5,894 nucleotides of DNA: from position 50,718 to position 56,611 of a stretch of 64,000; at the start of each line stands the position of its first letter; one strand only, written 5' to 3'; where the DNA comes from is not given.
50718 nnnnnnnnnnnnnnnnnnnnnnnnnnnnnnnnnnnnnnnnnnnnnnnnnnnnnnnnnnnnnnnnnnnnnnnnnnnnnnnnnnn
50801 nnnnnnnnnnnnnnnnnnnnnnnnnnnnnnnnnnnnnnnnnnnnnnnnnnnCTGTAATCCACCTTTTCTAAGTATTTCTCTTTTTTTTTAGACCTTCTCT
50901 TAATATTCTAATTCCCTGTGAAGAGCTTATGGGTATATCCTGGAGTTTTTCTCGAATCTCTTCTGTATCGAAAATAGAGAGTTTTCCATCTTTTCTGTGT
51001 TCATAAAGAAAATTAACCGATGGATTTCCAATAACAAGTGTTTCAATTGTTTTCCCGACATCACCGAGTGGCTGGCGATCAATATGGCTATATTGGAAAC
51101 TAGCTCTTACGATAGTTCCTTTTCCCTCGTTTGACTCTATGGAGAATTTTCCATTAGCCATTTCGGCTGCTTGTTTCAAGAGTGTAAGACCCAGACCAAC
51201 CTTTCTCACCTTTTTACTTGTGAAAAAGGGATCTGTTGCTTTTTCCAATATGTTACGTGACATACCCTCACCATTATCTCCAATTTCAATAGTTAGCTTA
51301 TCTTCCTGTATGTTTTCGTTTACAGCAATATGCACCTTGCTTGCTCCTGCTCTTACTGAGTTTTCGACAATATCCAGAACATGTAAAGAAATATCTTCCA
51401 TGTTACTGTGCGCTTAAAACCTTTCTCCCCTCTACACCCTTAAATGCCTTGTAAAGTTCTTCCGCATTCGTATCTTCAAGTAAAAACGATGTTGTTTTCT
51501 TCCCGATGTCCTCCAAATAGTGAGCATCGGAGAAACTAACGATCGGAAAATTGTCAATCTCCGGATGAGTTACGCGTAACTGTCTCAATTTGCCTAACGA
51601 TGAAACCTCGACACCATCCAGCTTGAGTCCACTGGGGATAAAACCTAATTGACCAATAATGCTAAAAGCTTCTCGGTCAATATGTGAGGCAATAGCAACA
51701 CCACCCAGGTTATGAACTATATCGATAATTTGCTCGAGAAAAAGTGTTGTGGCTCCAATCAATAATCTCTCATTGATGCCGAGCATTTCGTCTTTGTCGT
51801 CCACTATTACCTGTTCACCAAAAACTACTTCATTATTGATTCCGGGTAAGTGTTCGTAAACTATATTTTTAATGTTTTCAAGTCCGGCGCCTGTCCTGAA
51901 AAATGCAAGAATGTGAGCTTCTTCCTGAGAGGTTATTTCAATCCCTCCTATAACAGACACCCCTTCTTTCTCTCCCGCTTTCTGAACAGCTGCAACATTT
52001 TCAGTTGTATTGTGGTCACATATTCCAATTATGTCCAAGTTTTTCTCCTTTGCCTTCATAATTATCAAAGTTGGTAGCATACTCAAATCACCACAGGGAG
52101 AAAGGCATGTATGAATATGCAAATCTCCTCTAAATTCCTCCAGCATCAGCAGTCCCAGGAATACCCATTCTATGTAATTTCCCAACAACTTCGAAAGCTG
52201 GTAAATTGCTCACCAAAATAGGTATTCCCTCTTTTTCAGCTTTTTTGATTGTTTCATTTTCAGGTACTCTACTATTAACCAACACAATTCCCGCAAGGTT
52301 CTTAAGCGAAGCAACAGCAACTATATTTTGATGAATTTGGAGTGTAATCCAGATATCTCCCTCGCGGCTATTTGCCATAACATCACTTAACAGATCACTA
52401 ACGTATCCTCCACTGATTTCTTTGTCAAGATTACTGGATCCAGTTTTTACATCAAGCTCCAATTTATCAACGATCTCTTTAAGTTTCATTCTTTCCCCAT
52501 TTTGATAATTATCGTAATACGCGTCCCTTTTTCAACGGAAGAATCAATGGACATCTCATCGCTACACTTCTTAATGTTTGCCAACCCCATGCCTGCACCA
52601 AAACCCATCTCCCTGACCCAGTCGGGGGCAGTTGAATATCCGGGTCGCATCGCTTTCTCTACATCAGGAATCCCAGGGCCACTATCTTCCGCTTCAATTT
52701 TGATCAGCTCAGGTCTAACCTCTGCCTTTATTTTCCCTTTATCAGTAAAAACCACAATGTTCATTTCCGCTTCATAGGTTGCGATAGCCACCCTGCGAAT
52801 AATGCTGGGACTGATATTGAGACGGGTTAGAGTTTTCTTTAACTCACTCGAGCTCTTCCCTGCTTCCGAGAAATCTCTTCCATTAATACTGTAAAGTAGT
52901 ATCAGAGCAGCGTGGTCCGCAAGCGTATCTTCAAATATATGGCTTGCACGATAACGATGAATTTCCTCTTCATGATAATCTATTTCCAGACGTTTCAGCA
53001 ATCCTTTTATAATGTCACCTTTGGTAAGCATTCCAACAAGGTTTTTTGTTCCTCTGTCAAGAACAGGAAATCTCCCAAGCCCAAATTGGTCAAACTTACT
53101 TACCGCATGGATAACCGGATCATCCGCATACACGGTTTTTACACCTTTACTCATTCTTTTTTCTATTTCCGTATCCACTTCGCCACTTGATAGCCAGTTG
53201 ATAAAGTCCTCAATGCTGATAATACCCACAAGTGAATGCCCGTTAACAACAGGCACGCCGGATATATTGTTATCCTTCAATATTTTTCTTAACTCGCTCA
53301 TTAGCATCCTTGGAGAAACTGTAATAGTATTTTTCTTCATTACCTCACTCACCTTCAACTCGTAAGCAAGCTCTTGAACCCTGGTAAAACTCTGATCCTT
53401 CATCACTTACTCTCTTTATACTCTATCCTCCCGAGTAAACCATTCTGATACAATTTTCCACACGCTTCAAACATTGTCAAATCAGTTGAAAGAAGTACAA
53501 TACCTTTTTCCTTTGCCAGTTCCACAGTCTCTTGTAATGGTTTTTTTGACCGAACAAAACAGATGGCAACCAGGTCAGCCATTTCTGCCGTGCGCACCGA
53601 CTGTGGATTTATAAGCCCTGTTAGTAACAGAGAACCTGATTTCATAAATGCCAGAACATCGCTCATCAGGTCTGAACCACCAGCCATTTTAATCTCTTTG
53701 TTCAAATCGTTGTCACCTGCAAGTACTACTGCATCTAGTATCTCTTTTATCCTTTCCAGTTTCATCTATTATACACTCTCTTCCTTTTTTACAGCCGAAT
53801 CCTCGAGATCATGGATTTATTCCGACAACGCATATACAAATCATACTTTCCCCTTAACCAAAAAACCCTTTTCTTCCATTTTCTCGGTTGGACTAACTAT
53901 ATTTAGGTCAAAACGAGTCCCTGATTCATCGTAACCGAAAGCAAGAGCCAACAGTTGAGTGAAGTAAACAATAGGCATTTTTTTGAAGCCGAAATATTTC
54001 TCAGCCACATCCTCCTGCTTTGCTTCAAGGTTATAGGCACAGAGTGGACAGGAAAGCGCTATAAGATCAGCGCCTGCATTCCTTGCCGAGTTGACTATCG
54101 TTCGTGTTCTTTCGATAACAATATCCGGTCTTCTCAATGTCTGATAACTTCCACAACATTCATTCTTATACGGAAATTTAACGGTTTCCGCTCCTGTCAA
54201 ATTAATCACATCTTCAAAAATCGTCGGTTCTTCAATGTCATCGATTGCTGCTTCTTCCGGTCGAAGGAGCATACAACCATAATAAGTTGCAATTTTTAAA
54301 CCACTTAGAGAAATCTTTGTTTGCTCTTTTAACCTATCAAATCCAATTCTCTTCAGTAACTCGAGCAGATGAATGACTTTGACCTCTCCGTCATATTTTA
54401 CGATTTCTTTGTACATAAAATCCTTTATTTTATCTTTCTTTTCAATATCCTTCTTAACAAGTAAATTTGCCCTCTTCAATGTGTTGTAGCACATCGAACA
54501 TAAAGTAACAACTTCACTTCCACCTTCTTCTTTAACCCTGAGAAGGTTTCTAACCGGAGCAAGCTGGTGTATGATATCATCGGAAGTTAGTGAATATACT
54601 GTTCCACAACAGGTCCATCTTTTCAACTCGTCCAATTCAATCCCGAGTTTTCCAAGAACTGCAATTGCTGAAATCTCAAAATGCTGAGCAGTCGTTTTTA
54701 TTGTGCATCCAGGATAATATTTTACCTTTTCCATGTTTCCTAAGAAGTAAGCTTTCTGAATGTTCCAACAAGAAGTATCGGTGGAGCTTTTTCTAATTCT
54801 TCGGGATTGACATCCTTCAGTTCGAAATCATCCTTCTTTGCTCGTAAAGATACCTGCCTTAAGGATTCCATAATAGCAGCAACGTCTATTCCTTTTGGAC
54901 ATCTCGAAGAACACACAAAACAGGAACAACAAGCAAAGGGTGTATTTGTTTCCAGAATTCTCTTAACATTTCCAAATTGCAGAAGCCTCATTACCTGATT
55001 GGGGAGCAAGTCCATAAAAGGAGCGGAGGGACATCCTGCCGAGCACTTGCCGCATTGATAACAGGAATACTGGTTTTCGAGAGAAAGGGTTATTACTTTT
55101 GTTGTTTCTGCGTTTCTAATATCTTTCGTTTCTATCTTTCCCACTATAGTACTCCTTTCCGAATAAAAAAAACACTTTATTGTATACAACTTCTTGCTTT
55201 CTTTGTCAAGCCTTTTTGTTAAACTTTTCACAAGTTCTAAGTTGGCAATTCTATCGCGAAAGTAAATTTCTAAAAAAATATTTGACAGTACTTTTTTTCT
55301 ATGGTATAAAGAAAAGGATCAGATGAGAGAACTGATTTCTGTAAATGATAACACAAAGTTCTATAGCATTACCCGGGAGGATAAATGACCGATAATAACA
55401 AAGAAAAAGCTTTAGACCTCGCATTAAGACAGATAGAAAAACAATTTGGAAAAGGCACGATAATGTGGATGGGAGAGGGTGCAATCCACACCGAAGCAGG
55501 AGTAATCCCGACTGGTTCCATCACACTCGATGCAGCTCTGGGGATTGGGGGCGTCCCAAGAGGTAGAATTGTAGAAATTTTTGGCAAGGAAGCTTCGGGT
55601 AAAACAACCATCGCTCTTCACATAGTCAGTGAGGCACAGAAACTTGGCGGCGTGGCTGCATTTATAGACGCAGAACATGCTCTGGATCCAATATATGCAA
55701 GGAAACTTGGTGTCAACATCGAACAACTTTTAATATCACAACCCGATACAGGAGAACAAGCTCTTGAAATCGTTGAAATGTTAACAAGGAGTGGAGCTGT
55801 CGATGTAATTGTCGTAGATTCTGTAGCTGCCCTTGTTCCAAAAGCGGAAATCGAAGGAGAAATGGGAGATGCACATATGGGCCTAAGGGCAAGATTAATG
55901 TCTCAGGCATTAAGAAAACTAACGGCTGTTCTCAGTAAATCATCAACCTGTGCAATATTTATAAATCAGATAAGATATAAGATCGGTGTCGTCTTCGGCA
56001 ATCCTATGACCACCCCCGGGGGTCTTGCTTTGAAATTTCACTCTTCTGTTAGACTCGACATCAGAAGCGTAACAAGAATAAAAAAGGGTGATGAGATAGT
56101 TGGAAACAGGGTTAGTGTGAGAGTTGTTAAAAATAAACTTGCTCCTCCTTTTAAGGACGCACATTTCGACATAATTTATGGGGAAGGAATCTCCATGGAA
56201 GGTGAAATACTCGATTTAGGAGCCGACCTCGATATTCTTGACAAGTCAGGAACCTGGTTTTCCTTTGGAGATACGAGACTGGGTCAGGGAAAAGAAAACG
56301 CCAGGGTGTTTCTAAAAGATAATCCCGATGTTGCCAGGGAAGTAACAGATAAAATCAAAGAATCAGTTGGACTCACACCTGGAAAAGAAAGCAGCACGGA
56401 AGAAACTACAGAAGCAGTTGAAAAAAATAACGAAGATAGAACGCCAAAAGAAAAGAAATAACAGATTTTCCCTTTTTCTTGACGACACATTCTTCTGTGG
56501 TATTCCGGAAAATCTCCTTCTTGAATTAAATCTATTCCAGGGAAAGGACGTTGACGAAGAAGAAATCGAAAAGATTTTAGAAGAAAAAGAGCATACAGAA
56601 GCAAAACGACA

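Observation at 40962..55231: Hybrid Hdr-NuoEF-SdhAB gene cluster: candidate NADH-linked HdrA-based electron-bifurcating complex with an [FeFe]-hydrogenase-like scaffold but no hydrogenase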

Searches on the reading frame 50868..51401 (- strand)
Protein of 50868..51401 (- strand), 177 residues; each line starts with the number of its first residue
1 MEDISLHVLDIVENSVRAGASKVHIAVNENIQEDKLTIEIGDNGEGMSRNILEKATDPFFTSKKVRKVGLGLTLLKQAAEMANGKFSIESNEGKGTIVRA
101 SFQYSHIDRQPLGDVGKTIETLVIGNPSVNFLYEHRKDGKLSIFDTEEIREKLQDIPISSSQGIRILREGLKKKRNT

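Call 3: search_protein_families(library=pfam, proteins=[window:50868-51401:-], max_evalue=0.001)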
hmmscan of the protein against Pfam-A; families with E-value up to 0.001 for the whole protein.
window:50868-51401:- (177 aa): 2 families
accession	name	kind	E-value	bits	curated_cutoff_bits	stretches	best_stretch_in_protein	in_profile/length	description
PF02518.31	HATPase_c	-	1.1e-17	64.9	26.4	1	8-103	10-108/111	Histidine kinase-, DNA gyrase B-, and HSP90-like ATPase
PF13589.12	HATPase_c_3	-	6.9e-10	39.5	25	1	8-110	7-111/137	Histidine kinase-, DNA gyrase B-, and HSP90-like ATPase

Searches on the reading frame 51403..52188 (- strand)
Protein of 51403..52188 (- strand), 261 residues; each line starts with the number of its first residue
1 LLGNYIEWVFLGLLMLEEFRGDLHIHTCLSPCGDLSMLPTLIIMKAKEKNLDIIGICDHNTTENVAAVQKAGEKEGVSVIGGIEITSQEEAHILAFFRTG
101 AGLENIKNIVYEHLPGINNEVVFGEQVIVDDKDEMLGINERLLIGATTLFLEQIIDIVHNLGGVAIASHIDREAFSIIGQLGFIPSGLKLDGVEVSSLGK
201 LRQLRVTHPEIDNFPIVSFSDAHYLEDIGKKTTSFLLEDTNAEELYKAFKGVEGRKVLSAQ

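Call 3: search_protein_families(library=pfam, proteins=[window:51403-52188:-], max_evalue=0.001)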
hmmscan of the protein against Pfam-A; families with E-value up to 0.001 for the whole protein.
window:51403-52188:- (261 aa): 2 families
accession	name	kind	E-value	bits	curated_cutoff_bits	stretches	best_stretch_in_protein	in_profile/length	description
PF02811.25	PHP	-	1.4e-09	38.9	26.4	1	22-112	1-94/164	PHP domain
PF13263.12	PHP_C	-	0.00019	21.3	21.3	1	214-250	16-52/56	PHP-associated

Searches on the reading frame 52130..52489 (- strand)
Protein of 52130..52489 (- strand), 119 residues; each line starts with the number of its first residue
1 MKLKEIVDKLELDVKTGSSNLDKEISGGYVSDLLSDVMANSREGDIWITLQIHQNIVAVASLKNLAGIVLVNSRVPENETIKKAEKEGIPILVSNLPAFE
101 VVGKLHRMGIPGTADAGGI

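Call 3: search_protein_families(library=pfam, proteins=[window:52130-52489:-], max_evalue=0.001)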
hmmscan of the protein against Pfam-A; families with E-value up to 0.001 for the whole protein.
window:52130-52489:- (119 aa): 2 families
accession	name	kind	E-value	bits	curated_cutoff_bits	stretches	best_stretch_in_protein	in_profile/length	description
PF07085.17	DRTGG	-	1.3e-05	25.4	25.2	1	6-108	2-105/105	DRTGG domain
PF02603.21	Hpr_kinase_N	-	0.00045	20.6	24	0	63-107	79-123/125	HPr Serine kinase N terminus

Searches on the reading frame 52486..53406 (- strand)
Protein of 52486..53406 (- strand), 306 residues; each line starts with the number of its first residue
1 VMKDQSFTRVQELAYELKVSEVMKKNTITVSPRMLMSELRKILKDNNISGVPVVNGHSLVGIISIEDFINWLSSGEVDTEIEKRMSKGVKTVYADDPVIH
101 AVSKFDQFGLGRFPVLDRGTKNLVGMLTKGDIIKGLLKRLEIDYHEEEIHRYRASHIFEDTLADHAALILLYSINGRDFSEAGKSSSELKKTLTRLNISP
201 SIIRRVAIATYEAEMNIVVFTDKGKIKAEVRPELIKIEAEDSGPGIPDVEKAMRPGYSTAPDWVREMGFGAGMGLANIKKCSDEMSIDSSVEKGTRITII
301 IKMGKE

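Call 3: search_protein_families(library=pfam, proteins=[window:52486-53406:-], max_evalue=0.001)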
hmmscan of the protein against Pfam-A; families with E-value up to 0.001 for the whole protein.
window:52486-53406:- (306 aa): 3 families
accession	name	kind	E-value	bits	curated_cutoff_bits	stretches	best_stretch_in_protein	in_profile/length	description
PF00571.33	CBS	-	5.8e-25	87.8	24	2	19-73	1-56/57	CBS domain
PF02518.31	HATPase_c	-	1.7e-08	35.3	26.4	1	215-303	15-109/111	Histidine kinase-, DNA gyrase B-, and HSP90-like ATPase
PF13581.12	HATPase_c_2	-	1e-07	32.4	27.4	1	188-300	14-126/127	Histidine kinase-like ATPase domain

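Call 71: search_protein_families(library=ncbifam, proteins=[window:52486-53406:-], max_evalue=1e-10)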
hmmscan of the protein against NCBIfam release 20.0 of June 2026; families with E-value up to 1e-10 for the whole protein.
window:52486-53406:- (306 aa): 1 family
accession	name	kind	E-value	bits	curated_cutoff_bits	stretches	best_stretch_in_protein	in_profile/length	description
TIGR01925.2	spIIAB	equivalog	1.3e-14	54.2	135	1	225-301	63-134/137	anti-sigma F factor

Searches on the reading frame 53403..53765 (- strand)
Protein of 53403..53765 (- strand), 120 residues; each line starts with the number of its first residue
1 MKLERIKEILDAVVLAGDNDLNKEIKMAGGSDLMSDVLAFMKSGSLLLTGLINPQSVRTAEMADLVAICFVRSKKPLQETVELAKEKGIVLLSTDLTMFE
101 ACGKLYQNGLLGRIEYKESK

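Call 3: search_protein_families(library=pfam, proteins=[window:53403-53765:-], max_evalue=0.001)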
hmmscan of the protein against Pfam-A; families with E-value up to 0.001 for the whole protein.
window:53403-53765:- (120 aa): 2 families
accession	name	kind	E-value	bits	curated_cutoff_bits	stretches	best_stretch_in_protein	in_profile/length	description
PF07085.17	DRTGG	-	4.9e-05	23.6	25.2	1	6-102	2-99/105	DRTGG domain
PF07905.16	PucR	-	0.00014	22.6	33.5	1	11-94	9-101/118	Purine catabolism regulatory protein-like family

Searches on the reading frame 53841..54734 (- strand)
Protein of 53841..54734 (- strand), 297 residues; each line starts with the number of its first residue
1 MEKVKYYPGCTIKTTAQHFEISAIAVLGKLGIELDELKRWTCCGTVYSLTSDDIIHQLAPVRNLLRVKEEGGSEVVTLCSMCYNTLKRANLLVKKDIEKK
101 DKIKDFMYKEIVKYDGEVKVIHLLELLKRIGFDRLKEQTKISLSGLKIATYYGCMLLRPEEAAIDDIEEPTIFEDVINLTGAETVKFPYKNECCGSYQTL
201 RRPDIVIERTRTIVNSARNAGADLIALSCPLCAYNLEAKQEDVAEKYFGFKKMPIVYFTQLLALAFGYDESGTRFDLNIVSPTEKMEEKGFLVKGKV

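Call 3: search_protein_families(library=pfam, proteins=[window:53841-54734:-], max_evalue=0.001)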
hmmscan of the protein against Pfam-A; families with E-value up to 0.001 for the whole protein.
window:53841-54734:- (297 aa): 1 family
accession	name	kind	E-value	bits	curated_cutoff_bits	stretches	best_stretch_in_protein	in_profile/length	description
PF02754.22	CCG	-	5.7e-22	78.1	20.6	2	4-87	1-85/85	Cysteine-rich domain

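Call 5: search_protein_families(library=ncbifam, proteins=[window:53841-54734:-], max_evalue=0.00001)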
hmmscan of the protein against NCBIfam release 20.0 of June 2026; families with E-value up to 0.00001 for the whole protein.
window:53841-54734:- (297 aa): 6 families
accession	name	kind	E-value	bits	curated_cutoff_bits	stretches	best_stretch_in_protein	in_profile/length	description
TIGR03288.1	CoB_CoM_SS_B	equivalog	4.7e-51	173.8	345.15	1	4-286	2-287/290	CoB--CoM heterodisulfide reductase subunit B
NF042965.1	MFR_anch_SdhE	equivalog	4.4e-48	164.3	500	1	5-283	4-279/282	8-methylmenaquinol:fumarate reductase membrane anchor subunit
NF041780.1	hetero_SS_HdrB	equivalog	1.5e-26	93.4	450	1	6-270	8-285/304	ferredoxin:CoB-CoM heterodisulfide reductase subunit HdrB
NF045670.1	quin_L_LdhH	equivalog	8.5e-14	50.8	800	1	2-237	467-686/706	L-lactate dehydrogenase (quinone) large subunit LdhH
NF004898.0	PRK06259.1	equivalog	4.3e-13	48.7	385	1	2-256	262-478/488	fumarate reductase (CoM/CoB) subunit TfrB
NF008369.0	PRK11168.1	equivalog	8.4e-07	28.2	278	1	2-104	167-272/401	anaerobic glycerol-3-phosphate dehydrogenase subunit C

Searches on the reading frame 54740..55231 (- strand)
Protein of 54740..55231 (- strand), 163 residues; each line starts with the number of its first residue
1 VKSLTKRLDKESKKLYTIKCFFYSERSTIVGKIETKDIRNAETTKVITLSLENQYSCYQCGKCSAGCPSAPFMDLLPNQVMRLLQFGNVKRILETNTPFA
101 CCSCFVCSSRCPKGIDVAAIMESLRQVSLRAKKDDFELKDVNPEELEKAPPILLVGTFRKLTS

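Call 3: search_protein_families(library=pfam, proteins=[window:54740-55231:-], max_evalue=0.001)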
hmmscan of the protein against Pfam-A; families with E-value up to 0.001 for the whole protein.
window:54740-55231:- (163 aa): 5 families
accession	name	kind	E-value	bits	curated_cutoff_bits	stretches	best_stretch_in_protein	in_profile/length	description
PF13534.11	Fer4_17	-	3.9e-10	40.6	22.2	1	56-116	1-61/61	4Fe-4S dicluster domain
PF13187.11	Fer4_9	-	1.3e-06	28.7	27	1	57-114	2-50/52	4Fe-4S dicluster domain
PF13183.11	Fer4_8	-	1.8e-06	28.8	27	1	55-115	3-68/68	4Fe-4S dicluster domain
PF13237.11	Fer4_10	-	0.0002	21.7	25.5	1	54-112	6-53/53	4Fe-4S dicluster domain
PF12838.12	Fer4_7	-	0.00078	20.3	27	0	56-115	1-52/52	4Fe-4S dicluster domain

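Call 5: search_protein_families(library=ncbifam, proteins=[window:54740-55231:-], max_evalue=0.00001)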
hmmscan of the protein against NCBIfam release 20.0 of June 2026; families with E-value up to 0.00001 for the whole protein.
window:54740-55231:- (163 aa): 7 families
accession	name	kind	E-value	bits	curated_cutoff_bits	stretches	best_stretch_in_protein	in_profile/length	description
TIGR03290.1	CoB_CoM_SS_C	equivalog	9.8e-17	61.3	160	1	56-132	3-79/144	CoB--CoM heterodisulfide reductase subunit C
NF041779.1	hetero_SS_HdrC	equivalog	1.6e-13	50.5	350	1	56-130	32-105/198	ferredoxin:CoB-CoM heterodisulfide reductase subunit HdrC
NF038018.1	qmoC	equivalog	3.4e-12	46.5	300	1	53-130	16-93/360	quinone-interacting membrane-bound oxidoreductase complex subunit QmoC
NF041890.1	hdrC_Methbact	equivalog_domain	8.2e-12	45.1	270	1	51-139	25-112/192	ferredoxin:CoB-CoM heterodisulfide reductase subunit HdrC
TIGR01945.1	rnfC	subfamily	1.7e-06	26.8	245.95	1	52-121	360-424/435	RnfABCDGE type electron transport complex subunit C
TIGR00314.1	cdhA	equivalog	2.2e-06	25.8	781.3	1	43-129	387-467/784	CO dehydrogenase/acetyl-CoA synthase complex subunit alpha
NF009226.0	PRK12576.1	equivalog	3.6e-06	26.6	344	0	95-134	204-243/317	succinate dehydrogenase/fumarate reductase iron-sulfur subunit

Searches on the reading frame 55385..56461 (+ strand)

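Call 4: search_protein_families(library=pfam, proteins=[window:55385-56461:+], max_evalue=0.001)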
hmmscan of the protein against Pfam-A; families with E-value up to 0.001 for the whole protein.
window:55385-56461:+ (358 aa): 5 families
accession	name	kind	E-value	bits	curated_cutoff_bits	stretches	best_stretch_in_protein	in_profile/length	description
PF00154.27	RecA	-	1.8e-132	441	27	1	8-270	1-262/262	recA bacterial DNA recombination protein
PF21096.2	RecA_C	-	1.2e-23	83.4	27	1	273-328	1-56/57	RecA C-terminal domain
PF08423.17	Rad51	-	2.9e-08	33.7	22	1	41-228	8-211/244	Rad51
PF06745.19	ATPase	-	5.4e-08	32.9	26.6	1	42-118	2-80/231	KaiC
PF13479.12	AAA_24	-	0.00052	20.4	27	1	63-151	5-77/195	AAA domain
